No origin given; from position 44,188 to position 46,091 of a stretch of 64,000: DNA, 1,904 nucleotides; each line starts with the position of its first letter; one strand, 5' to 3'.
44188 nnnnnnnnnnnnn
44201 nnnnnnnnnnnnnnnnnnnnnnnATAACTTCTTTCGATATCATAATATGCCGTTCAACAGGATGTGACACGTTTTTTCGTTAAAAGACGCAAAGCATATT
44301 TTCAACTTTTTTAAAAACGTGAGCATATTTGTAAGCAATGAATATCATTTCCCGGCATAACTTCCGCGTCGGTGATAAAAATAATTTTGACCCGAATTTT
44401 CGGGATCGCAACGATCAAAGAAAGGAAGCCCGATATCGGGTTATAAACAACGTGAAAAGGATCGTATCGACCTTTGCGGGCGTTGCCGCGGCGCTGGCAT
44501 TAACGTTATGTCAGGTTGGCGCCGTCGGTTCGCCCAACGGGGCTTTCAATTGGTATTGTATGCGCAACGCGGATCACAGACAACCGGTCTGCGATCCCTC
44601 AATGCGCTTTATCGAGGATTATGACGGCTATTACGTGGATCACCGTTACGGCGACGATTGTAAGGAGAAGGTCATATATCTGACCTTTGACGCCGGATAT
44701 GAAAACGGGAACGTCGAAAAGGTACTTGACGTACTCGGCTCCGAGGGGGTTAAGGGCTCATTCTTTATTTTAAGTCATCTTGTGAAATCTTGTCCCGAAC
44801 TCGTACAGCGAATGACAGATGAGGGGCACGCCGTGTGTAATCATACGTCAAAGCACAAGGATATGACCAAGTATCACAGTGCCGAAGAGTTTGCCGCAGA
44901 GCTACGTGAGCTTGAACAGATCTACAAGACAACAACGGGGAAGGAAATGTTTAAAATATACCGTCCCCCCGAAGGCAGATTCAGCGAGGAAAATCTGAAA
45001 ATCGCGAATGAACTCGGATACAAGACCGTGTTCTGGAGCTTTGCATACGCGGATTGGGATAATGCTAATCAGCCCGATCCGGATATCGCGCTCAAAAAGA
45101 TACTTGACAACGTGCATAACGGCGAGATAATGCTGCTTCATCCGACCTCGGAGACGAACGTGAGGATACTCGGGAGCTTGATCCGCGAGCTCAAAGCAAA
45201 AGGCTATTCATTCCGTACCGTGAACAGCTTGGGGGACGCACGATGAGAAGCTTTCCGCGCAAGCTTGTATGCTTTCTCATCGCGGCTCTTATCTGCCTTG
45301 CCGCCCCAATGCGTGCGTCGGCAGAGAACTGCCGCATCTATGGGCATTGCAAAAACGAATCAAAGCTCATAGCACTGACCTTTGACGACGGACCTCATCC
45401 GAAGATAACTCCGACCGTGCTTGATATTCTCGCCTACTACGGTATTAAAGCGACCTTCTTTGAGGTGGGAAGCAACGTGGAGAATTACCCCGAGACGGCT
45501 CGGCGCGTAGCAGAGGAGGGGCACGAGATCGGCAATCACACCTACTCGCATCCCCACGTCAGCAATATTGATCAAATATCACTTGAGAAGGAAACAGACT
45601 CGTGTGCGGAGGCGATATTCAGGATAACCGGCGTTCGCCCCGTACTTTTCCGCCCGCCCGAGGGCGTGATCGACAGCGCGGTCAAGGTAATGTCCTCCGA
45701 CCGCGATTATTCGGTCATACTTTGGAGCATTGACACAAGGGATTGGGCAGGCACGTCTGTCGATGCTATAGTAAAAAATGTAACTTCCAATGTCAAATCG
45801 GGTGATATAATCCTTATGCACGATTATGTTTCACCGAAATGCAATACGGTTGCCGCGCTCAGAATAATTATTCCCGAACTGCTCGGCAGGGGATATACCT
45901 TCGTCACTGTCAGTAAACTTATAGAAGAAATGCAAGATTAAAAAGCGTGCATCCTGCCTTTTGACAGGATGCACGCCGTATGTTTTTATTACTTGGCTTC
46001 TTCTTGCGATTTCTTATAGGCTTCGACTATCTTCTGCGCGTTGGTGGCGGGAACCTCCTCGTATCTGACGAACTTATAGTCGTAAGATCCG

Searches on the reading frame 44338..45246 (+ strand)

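Call 55: search_protein_families(library=pfam, proteins=[window:44338-45246:+], max_evalue=0.001)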
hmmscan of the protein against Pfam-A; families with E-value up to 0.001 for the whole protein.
window:44338-45246:+ (302 aa): 1 family
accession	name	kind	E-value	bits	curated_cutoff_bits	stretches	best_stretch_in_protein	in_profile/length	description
PF01522.26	Polysacc_deac_1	-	3.6e-32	111.4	23.1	1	108-231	4-124/124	Polysaccharide deacetylase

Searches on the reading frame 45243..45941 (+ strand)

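Call 55: search_protein_families(library=pfam, proteins=[window:45243-45941:+], max_evalue=0.001)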
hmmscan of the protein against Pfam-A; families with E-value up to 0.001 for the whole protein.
window:45243-45941:+ (232 aa): 1 family
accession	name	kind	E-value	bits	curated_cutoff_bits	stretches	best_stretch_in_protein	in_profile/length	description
PF01522.26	Polysacc_deac_1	-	1.8e-36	125.3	23.1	1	38-150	4-115/124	Polysaccharide deacetylase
